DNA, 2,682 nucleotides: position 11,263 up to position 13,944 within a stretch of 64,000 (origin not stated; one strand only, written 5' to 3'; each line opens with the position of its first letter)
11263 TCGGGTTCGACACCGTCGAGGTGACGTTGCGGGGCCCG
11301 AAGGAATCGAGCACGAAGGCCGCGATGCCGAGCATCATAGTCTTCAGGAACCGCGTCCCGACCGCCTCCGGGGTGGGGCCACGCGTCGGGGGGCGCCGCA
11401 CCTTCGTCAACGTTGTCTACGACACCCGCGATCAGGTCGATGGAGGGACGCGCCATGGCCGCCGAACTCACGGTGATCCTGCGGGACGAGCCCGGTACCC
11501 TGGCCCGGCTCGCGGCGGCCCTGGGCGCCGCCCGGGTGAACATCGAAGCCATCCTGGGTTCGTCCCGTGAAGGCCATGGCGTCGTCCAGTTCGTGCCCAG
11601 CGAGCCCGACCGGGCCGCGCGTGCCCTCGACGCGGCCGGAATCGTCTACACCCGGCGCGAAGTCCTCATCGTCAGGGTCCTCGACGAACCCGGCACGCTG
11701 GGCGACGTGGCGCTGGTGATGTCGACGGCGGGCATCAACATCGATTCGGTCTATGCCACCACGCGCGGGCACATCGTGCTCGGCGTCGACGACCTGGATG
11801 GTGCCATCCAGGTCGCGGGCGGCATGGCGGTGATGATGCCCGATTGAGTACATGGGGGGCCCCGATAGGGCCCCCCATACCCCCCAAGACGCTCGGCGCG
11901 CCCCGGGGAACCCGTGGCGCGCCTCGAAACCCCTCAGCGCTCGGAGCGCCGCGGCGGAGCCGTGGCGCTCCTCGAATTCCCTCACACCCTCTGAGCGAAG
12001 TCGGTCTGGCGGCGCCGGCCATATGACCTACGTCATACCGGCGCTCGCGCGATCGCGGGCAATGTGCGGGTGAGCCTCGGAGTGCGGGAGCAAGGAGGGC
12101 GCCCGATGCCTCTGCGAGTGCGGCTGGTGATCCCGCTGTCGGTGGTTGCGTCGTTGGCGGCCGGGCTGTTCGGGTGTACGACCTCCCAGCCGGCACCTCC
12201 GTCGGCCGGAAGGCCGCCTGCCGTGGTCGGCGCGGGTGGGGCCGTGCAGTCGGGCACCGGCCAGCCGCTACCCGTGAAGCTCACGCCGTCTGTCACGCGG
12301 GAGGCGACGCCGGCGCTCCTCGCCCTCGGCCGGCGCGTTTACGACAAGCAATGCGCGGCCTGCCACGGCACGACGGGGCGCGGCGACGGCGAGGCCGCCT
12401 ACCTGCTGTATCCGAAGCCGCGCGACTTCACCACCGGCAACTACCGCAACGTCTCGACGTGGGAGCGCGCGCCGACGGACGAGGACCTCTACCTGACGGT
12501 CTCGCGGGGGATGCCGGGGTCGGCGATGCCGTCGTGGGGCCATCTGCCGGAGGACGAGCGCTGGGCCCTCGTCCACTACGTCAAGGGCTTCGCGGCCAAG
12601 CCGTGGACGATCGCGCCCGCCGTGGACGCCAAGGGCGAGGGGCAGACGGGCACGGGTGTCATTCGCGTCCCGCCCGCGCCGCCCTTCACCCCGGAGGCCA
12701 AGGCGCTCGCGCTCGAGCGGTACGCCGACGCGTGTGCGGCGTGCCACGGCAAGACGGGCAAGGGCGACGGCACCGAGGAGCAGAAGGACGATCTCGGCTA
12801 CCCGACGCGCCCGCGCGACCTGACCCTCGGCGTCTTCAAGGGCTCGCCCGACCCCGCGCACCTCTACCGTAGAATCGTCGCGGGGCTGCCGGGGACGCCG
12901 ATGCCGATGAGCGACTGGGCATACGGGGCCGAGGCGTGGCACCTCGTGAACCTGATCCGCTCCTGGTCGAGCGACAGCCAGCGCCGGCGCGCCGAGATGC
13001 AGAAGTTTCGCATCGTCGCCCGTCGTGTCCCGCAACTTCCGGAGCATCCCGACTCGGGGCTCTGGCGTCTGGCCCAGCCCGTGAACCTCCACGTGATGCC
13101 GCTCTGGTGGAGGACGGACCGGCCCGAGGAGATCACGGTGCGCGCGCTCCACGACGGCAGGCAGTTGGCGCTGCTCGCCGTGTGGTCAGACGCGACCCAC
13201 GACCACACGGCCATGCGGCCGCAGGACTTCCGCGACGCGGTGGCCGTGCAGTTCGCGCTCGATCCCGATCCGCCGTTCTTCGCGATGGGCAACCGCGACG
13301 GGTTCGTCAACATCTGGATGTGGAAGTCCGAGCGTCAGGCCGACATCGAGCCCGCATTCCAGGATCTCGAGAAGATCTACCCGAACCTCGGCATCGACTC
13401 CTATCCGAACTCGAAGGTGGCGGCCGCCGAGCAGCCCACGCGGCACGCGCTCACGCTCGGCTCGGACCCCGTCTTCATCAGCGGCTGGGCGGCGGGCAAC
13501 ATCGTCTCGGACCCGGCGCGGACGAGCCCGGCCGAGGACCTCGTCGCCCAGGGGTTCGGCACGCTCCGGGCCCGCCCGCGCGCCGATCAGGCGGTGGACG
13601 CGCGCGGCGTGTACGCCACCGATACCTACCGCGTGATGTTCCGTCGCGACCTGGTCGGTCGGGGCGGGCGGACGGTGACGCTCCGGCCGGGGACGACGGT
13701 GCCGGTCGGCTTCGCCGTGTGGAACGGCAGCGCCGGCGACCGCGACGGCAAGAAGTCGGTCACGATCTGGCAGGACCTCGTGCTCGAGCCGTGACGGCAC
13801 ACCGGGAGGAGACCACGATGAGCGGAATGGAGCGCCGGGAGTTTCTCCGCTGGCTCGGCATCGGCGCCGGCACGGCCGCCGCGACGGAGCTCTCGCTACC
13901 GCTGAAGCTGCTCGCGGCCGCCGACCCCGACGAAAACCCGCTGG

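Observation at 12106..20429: Complete periplasmic type-II DMSO-reductase-family operon resembling Nitrospira/anammox-type nitrite oxidoreductase / nitrate reductase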

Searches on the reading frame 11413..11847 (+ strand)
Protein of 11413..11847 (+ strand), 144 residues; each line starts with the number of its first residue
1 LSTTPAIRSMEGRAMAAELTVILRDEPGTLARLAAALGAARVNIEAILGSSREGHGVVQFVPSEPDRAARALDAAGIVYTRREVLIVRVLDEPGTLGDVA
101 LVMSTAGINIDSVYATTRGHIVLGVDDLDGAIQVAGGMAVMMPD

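Call 47: search_protein_families(library=pfam, proteins=[window:11413-11847:+], max_evalue=0.001)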
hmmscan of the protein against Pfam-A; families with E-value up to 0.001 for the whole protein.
window:11413-11847:+ (144 aa): 6 families
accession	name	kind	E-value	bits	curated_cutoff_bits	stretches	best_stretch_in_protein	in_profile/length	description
PF01842.31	ACT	-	4.2e-15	55.6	27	2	19-61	3-45/66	ACT domain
PF19571.5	ACT_8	-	4.7e-10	39.8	23.5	1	18-129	5-119/141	ACT domain pair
PF13291.12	ACT_4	-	5.2e-10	40.3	27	0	87-118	11-42/80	ACT domain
PF22629.2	ACT_AHAS_ss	-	2.3e-08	34.5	27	1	85-130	1-50/67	AHAS small subunit-like ACT domain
PF22468.2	ACT_9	-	7.4e-05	22.9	27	0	24-53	9-38/61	ACT domain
PF13840.12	ACT_7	-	0.00093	19.4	27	0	25-48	19-42/65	ACT domain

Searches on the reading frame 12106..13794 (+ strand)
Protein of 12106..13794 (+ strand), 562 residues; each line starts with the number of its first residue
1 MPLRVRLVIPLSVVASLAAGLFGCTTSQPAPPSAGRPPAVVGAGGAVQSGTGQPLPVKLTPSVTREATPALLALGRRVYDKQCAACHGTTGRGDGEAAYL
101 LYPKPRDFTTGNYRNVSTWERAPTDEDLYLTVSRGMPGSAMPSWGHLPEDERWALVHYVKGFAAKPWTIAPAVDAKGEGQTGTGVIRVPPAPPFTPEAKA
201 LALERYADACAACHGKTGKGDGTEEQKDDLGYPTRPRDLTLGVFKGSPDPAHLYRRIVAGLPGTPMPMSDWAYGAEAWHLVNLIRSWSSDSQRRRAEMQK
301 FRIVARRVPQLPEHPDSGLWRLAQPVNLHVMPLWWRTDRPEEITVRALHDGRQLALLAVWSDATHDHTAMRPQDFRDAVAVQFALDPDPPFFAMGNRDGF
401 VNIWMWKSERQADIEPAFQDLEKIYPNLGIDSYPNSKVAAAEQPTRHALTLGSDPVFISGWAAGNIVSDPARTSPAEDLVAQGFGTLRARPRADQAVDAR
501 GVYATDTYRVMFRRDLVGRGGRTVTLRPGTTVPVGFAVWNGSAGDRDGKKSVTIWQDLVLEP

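Call 9: search_protein_families(library=pfam, proteins=[window:12106-13794:+], max_evalue=0.01)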
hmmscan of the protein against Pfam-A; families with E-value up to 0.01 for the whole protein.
window:12106-13794:+ (562 aa): 3 families
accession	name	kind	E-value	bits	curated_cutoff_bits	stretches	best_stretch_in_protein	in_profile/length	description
PF09459.16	EB_dh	-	5.6e-25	89.2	33.3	1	341-551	30-236/236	Ethylbenzene dehydrogenase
PF13442.11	Cytochrome_CBB3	-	2.1e-17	63.7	27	1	73-159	4-68/68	Cytochrome C oxidase, cbb3-type, subunit III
PF00034.26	Cytochrom_C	-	3.4e-16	60.8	21.3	2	73-160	2-87/90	Cytochrome c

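Call 10: search_protein_families(library=ncbifam, proteins=[window:12106-13794:+], max_evalue=0.01)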
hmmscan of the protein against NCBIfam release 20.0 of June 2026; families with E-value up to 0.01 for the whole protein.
window:12106-13794:+ (562 aa): 9 families
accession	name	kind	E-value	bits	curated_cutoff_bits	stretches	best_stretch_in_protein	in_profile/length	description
TIGR03477.1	DMSO_red_II_gam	subfamily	3.5e-32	111.4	169.85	2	310-411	10-118/206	DMSO reductase family type II enzyme, heme b subunit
NF042980.1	EthbenzDh_ebdC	equivalog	3.8e-15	55.9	400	2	343-415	58-129/214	ethylbenzene dehydrogenase subunit gamma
NF011054.0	PRK14486.1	equivalog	1.6e-13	50.8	447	1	70-161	213-289/294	putative bifunctional cbb3-type cytochrome c oxidase subunit II/cytochrome c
NF033864.1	cytochrome579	equivalog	1.2e-08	34.9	280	1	68-137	45-110/179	cytochrome 579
TIGR00782.1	ccoP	equivalog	3.1e-06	26.7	179.95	1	66-162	197-281/285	cytochrome-c oxidase, cbb3-type subunit III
NF050122.1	bc1_QcrC_actin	exception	5.8e-05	22.5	200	1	66-96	35-65/253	cytochrome bc1 complex diheme cytochrome c subunit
TIGR03872.1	cytochrome_MoxG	equivalog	0.00023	21.3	147.8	0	70-160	42-119/133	cytochrome c(L), periplasmic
TIGR04494.1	c550_PedF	equivalog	0.00054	19.9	122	0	70-98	49-77/133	cytochrome c-550 PedF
NF040606.1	CytoC_perox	subfamily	0.0037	16.5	150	0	69-96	295-322/524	di-heme-cytochrome C peroxidase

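Call 26: search_solved_structures(query=window:12106-13794:+, max_evalue=0.01, show_alignments=2)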
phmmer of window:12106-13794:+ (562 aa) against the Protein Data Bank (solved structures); distinct sequences matched with E-value up to 0.01: 16.
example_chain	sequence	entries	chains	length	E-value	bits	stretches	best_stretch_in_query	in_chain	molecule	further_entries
6h5l_B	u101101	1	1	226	1.5e-37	132.5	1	74-287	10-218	Conserved hypothetical cytochrome protein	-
7b04_C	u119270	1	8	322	2.7e-26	95.4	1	344-561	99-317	Nitrite oxidoreductase subunit C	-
2ivf_C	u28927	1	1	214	5.7e-09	38.2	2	343-411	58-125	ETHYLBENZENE DEHYDROGENASE GAMMA-SUBUNIT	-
6f0k_E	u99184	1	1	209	1.8e-07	33.2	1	66-166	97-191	Quinol:cytochrome c oxidoreductase monoheme cytochrome subunit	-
6lod_E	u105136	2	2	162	1.1e-05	27.3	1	62-113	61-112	Cytochrome c domain-containing protein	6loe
3mk7_C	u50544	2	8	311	0.00036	22.3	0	65-168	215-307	Cytochrome c oxidase, cbb3-type, subunit P | Cbb3-type cytochrome c oxidase subunit CcoP1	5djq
7e1v_O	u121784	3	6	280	0.001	20.8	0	61-93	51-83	Cytochrome bc1 complex cytochrome c subunit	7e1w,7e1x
8hcr_C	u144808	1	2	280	0.001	20.8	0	61-93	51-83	Cytochrome bc1 complex cytochrome c subunit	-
7o38_A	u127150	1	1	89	0.0012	20.6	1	75-164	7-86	Cytochrome c-552 Ks_3357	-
9wcx_U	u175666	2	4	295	0.0013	20.5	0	40-93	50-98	Cytochrome bc1 complex cytochrome c subunit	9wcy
6adq_C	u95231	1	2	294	0.0027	19.4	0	42-93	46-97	Cytochrome bc1 complex cytochrome c subunit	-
9vr0_A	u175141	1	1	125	0.0033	19.1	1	74-160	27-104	Cytochrome c552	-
2yev_B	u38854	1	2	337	0.0053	18.5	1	67-165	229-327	CYTOCHROME C OXIDASE SUBUNIT 2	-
6hwh_M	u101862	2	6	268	0.0053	18.5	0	44-93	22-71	Cytochrome bc1 complex cytochrome c subunit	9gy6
7o9u_A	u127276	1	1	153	0.0058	18.3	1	73-285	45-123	Cytochrome c552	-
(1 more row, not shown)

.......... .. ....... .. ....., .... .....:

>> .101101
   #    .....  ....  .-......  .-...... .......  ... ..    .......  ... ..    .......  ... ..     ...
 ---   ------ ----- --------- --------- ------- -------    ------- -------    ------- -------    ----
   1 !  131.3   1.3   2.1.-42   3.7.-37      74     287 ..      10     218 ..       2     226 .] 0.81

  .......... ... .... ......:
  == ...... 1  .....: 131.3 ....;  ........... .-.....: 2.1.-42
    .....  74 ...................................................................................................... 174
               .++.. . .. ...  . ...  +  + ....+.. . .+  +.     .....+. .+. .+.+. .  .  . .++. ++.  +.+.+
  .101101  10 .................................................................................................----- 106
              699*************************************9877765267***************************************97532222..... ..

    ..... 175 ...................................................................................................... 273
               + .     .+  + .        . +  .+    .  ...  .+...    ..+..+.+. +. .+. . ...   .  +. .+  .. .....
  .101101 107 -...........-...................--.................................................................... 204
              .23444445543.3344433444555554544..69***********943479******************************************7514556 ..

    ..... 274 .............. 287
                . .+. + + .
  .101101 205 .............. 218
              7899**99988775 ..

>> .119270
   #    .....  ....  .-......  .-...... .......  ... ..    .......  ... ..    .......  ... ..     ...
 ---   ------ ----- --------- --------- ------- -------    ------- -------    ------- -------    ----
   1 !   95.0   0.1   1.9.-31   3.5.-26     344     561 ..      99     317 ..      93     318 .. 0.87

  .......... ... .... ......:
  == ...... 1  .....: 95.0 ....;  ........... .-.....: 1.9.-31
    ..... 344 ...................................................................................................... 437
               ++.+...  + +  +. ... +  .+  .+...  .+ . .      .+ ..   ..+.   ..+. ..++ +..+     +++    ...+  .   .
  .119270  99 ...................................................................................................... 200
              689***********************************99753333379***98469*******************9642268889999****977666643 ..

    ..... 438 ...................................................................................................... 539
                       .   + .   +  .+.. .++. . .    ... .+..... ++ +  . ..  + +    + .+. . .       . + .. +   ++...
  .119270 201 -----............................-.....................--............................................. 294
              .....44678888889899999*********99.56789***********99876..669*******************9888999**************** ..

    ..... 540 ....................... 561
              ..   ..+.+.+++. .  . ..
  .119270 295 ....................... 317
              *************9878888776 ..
